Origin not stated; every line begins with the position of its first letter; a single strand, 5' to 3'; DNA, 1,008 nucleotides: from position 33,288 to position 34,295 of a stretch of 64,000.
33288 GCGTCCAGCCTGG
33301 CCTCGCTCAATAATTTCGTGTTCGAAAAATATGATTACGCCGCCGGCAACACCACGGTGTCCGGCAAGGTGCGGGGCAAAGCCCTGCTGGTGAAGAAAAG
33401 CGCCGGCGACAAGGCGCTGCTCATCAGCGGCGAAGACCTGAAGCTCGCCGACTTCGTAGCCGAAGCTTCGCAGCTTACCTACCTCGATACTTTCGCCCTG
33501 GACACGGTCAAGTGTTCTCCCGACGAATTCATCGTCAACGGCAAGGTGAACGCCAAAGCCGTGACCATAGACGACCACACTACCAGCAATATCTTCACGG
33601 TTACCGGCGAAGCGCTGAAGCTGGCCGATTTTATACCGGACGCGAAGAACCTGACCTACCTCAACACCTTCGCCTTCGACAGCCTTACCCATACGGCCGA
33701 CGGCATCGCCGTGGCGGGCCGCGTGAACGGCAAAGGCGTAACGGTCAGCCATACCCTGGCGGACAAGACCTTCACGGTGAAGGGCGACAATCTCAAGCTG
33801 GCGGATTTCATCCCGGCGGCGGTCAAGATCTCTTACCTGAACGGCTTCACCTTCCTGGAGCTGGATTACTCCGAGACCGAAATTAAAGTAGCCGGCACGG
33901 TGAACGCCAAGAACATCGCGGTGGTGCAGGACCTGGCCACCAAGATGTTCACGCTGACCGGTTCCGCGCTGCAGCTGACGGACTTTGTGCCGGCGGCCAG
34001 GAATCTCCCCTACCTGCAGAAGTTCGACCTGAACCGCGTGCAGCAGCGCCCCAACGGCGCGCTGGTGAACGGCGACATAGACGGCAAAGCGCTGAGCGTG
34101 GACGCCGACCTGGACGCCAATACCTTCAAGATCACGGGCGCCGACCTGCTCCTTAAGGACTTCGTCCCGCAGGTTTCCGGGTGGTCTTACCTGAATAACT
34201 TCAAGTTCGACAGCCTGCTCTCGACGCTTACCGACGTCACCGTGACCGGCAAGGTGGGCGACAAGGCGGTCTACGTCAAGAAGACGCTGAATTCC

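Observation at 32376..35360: About 17 tandem ~59-aa repeats of an unrecognised type form the N-terminal 1,000 aa of the giant protein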

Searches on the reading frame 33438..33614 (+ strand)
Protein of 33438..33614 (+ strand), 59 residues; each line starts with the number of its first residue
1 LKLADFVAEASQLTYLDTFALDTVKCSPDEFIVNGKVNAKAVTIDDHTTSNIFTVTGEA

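Call 18: search_solved_structures(query=A1, max_evalue=10)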
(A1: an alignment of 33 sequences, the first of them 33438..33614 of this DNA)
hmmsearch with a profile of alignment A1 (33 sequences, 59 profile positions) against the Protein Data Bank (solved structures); distinct sequences matched with E-value up to 10: 4.
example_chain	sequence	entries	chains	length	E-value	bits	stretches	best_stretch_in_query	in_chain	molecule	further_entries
3mca_A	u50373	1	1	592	0.061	16.5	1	19-47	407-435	Elongation factor 1 alpha-like protein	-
6e14_G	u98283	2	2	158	0.35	14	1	22-50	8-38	Protein FimG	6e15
9me4_G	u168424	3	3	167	0.35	14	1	22-50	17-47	Protein FimG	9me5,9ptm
9g7q_A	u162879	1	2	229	1.2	12.3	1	23-50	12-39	StayRose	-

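Call 24: search_protein_representatives(alignment_id=A1)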
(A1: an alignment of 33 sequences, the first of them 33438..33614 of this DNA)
Query: 33 sequences, 59 profile positions. Proteins with E-value up to 0.001 (for the whole library): 46; up to 1e-10: 23; up to 1e-30: 13. The best 46 are listed.
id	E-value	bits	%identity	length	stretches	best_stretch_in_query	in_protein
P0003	0.0e+00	1759.2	-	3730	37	1-59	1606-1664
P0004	0.0e+00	1548.6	-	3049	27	1-59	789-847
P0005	4.4e-298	977.8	-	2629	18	1-58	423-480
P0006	1.8e-109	373.7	-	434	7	1-59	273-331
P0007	6.0e-97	333.6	-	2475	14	1-58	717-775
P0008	6.4e-89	307.9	-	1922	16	4-59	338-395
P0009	1.2e-88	307.0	-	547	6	1-59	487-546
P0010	3.0e-75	264.1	-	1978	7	1-58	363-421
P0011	1.5e-63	226.6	-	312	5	2-59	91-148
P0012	2.5e-56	203.5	-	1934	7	1-57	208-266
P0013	4.0e-46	170.8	-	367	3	1-58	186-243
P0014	1.2e-35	137.2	-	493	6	1-52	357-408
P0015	1.0e-34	134.3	-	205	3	1-59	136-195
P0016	1.4e-21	92.2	-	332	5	2-59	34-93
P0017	1.5e-21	92.1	-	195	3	3-58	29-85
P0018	4.6e-20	87.3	-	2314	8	3-51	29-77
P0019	8.2e-18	80.1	-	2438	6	14-55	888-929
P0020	9.0e-18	80.0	-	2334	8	7-52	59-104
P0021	6.0e-16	74.2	-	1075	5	4-51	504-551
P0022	6.9e-16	74.0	-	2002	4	1-51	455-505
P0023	2.6e-13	65.7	-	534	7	26-56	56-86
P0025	1.7e-11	59.9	-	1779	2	1-59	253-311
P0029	2.5e-09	52.9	-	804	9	23-57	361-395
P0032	1.8e-07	47.0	-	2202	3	7-58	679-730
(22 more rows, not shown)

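Call 28: search_protein_families(library=pfam, proteins=[P0007, P0012], max_evalue=0.01)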
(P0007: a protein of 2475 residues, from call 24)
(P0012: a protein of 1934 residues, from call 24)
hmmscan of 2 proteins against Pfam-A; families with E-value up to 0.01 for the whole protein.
P0007 (2475 aa): 3 families
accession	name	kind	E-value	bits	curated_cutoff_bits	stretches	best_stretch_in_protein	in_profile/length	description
PF00652.28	Ricin_B_lectin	-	9.6e-16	58.5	29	2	2204-2329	5-126/126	Ricin-type beta-trefoil lectin domain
PF14200.12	RicinB_lectin_2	-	8.2e-15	55.7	25.6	2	2242-2317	12-88/89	Ricin-type beta-trefoil lectin domain-like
PF03498.20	CDtoxinA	-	1.4e-05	25.2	22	0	2209-2281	61-138/149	Cytolethal distending toxin A/C domain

P0012 (1934 aa): 3 families
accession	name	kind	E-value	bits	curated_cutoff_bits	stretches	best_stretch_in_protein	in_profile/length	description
PF00652.28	Ricin_B_lectin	-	3.8e-19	69.5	29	2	1638-1763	5-126/126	Ricin-type beta-trefoil lectin domain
PF14200.12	RicinB_lectin_2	-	8.3e-17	62.1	25.6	3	1683-1752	21-89/89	Ricin-type beta-trefoil lectin domain-like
PF03498.20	CDtoxinA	-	8.3e-06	25.9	22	1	1639-1716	57-139/149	Cytolethal distending toxin A/C domain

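Call 36: search_protein_families(library=pfam, proteins=[P0018, P0019, P0020, P0021, P0023, P0029], max_evalue=0.001)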
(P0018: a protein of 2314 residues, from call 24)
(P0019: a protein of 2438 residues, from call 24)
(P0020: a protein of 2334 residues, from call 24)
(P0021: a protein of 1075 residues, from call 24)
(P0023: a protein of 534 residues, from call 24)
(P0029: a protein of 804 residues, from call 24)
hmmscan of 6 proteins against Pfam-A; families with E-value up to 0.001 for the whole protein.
P0018 (2314 aa): 3 families
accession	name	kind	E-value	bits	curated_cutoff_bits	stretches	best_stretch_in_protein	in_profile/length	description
PF00652.28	Ricin_B_lectin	-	1.9e-17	64.1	29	2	2018-2142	8-126/126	Ricin-type beta-trefoil lectin domain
PF14200.12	RicinB_lectin_2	-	3.4e-14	53.7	25.6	2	2223-2284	11-76/89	Ricin-type beta-trefoil lectin domain-like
PF03498.20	CDtoxinA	-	0.00034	20.7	22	0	2019-2089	61-130/149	Cytolethal distending toxin A/C domain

P0019 (2438 aa): 3 families
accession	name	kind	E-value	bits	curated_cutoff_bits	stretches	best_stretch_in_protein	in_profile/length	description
PF00652.28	Ricin_B_lectin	-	1.4e-17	64.5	29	2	2146-2268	8-126/126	Ricin-type beta-trefoil lectin domain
PF14200.12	RicinB_lectin_2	-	2.3e-08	35.1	25.6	0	2189-2257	22-89/89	Ricin-type beta-trefoil lectin domain-like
PF03498.20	CDtoxinA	-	1.7e-06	28.2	22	0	2111-2219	29-136/149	Cytolethal distending toxin A/C domain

P0020 (2334 aa): 2 families
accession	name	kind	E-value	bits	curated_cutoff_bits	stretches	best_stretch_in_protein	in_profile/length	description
PF00652.28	Ricin_B_lectin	-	1.7e-19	70.7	29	2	2029-2158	7-126/126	Ricin-type beta-trefoil lectin domain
PF14200.12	RicinB_lectin_2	-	2.1e-16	60.8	25.6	2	2057-2139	4-82/89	Ricin-type beta-trefoil lectin domain-like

P0021 (1075 aa): 0 families

P0023 (534 aa): 7 families
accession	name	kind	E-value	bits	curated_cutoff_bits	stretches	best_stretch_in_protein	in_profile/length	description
PF06458.18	MucBP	-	8.3e-61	203.1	23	8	18-79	1-63/63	MucBP domain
PF17966.7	Muc_B2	-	3.3e-44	149.9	23.5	7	178-213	61-99/100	Muc B2-like domain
PF18998.6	Flg_new_2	-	8.1e-13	48.6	23.6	0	55-81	46-72/73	Divergent InlB B-repeat domain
PF23673.1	DUF7154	-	1.2e-08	35.8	27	0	77-96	79-98/108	Domain of unknown function (DUF7154)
PF18692.7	DUF5640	-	1e-05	25.7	28.5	0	64-99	24-59/85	Family of unknown function (DUF5640)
PF14274.12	BT_3044-like_C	-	1.6e-05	25.6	23.1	0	76-99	110-133/141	BT_3044-like, C-terminal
PF12944.13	HAV_VP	-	0.00025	21.5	24.5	0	42-106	7-71/169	Hepatitis A virus viral protein VP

P0029 (804 aa): 4 families
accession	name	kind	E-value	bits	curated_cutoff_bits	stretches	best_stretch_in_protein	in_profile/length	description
PF19408.5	PKD_6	-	8.4e-135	439.9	25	9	152-231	2-79/82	PKD-like domain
PF23738.1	Ig_ZP2_N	-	1.5e-08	35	27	0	282-323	2-43/73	Zona pellucida sperm-binding protein 2, Ig-like domain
PF04234.18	CopC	-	6e-05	24.4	23.3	0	631-703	11-76/92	CopC domain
PF21551.2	CSL4_N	-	0.00026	21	27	0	310-339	25-54/57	Exosome complex component CSL4, N-terminal domain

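Call 39: find_encoding_contigs(protein=P0005, flank=10000, max_places=2)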
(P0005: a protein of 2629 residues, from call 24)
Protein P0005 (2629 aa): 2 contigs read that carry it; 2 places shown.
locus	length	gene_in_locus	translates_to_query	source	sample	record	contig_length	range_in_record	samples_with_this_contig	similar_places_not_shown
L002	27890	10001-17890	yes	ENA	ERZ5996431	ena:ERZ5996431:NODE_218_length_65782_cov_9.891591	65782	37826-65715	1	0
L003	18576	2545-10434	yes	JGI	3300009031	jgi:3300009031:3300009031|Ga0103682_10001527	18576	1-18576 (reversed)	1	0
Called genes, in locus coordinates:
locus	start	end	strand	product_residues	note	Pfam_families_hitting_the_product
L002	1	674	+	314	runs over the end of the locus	-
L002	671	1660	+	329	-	PF07584:BatA (weak), PF00092:VWA, PF13519:VWA_2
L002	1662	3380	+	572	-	PF00092:VWA, PF13519:VWA_2, PF14559:TPR_19 (faint), PF13181:TPR_8 (faint), PF13432:TPR_16, PF00515:TPR_1, PF07719:TPR_2, PF13414:TPR_11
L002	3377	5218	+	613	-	PF13584:BatD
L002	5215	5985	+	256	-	PF14559:TPR_19 (faint), PF13428:TPR_14 (faint), PF13432:TPR_16, PF00515:TPR_1 (faint), PF07719:TPR_2 (faint), PF13414:TPR_11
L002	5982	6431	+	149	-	PF02502:LacAB_rpiB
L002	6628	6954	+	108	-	-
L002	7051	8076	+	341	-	PF00224:PK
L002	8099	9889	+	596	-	PF03193:RsgA_GTPase (faint), PF13476:AAA_23 (faint), PF13555:AAA_29 (faint), PF00005:ABC_tran, PF02463:SMC_N (faint), PF13304:AAA_21 (faint), PF00005:ABC_tran, PF16326:ABC_tran_CTD, +1 more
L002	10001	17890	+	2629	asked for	PF00652:Ricin_B_lectin, PF14200:RicinB_lectin_2 (weak)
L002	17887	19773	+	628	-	PF00515:TPR_1 (faint), PF07719:TPR_2 (faint), PF13371:TPR_9 (faint), PF13432:TPR_16 (faint), PF13414:TPR_11 (faint), PF00263:Secretin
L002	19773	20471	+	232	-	PF00089:Trypsin, PF13365:Trypsin_2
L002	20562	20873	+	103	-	PF03551:PadR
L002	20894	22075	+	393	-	PF02417:Chromate_transp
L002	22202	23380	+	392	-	PF13173:AAA_14, PF13635:DUF4143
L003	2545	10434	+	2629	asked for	PF00652:Ricin_B_lectin, PF14200:RicinB_lectin_2 (weak)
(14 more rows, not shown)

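Call 51: list_cluster_members(proteins=[P0007, P0008, P0012, P0018, P0019, P0020, P0022, P0025, P0021, P0032])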
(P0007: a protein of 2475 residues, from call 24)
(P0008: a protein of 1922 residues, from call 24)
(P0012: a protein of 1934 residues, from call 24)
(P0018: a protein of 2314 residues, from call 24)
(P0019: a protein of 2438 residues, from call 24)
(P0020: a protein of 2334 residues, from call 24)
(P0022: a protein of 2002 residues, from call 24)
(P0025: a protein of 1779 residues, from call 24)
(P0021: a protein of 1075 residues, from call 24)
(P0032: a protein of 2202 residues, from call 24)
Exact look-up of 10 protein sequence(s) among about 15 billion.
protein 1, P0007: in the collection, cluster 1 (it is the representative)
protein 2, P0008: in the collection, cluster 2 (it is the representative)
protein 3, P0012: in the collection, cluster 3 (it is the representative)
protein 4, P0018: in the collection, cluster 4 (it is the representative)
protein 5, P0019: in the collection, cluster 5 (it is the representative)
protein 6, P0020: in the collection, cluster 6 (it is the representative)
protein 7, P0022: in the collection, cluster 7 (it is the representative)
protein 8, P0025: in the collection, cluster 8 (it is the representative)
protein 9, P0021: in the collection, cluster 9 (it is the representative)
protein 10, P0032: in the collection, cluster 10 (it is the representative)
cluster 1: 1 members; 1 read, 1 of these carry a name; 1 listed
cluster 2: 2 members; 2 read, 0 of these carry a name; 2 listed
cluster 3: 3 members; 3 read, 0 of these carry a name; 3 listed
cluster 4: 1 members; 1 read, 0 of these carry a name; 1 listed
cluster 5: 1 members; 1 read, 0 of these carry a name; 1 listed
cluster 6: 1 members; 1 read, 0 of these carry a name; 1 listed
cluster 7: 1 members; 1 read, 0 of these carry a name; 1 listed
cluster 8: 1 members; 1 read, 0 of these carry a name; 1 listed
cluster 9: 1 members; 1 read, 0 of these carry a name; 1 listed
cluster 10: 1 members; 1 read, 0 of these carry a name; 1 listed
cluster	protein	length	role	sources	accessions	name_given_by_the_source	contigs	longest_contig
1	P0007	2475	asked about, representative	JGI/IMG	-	hypothetical protein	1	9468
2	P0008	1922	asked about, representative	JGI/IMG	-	-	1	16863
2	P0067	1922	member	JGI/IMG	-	-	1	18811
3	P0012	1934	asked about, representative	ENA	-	-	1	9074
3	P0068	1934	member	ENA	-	-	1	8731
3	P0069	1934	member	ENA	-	-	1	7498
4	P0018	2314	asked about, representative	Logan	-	-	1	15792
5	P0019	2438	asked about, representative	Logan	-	-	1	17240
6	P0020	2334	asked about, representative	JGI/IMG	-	-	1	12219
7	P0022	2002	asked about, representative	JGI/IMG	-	-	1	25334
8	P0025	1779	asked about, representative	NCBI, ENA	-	-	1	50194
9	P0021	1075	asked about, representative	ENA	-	-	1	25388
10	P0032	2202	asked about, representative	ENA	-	-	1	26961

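Call 71: search_protein_families(library=pfam, alignment_id=A1, max_evalue=10)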
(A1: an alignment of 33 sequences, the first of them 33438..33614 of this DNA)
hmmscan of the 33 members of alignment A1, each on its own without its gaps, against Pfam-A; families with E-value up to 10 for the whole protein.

A. member 1, window:33438-33614:+ (59 aa): 0 families

B. families by the number of members that match (of 33 scanned): 3 families
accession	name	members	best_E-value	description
PF02369.22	Big_1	1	0.0069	Bacterial Ig-like domain (group 1)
PF18140.6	PCC_BT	1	0.037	Propionyl-coenzyme A carboxylase BT domain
PF14267.11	DUF4357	1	0.075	Domain of unknown function (DUF4357)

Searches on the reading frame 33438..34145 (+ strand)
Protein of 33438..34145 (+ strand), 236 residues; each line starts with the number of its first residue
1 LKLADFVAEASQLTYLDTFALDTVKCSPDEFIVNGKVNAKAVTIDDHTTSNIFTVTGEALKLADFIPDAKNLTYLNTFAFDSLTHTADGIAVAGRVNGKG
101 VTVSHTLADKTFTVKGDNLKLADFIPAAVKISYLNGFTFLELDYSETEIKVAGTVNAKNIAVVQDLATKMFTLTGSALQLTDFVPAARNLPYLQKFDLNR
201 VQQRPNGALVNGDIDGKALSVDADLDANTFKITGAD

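Call 95: search_dna_similar(query=window:33438-34145:+, collection=plasmids, mode=protein, max_evalue=0.001, max_rows=8)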
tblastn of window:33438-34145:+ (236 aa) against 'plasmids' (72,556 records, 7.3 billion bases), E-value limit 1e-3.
No match.

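Call 96: search_dna_similar(query=window:33438-34145:+, collection=phages, mode=protein, max_evalue=0.001, max_rows=8)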
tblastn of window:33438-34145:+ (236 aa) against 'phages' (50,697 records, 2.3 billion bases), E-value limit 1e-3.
No match.

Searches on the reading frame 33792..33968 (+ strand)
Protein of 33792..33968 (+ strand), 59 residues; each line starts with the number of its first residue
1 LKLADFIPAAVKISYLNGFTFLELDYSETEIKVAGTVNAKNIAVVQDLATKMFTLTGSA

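Call 85: search_solved_structures(query=A8, max_evalue=10)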
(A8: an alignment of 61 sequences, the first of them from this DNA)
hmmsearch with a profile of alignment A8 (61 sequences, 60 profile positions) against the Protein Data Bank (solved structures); distinct sequences matched with E-value up to 10: 2.
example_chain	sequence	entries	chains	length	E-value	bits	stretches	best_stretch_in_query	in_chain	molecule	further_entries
1vkn_A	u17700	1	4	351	0.4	13.9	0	2-27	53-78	N-acetyl-gamma-glutamyl-phosphate reductase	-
4r80_A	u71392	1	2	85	2.6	11.3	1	18-57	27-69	OR486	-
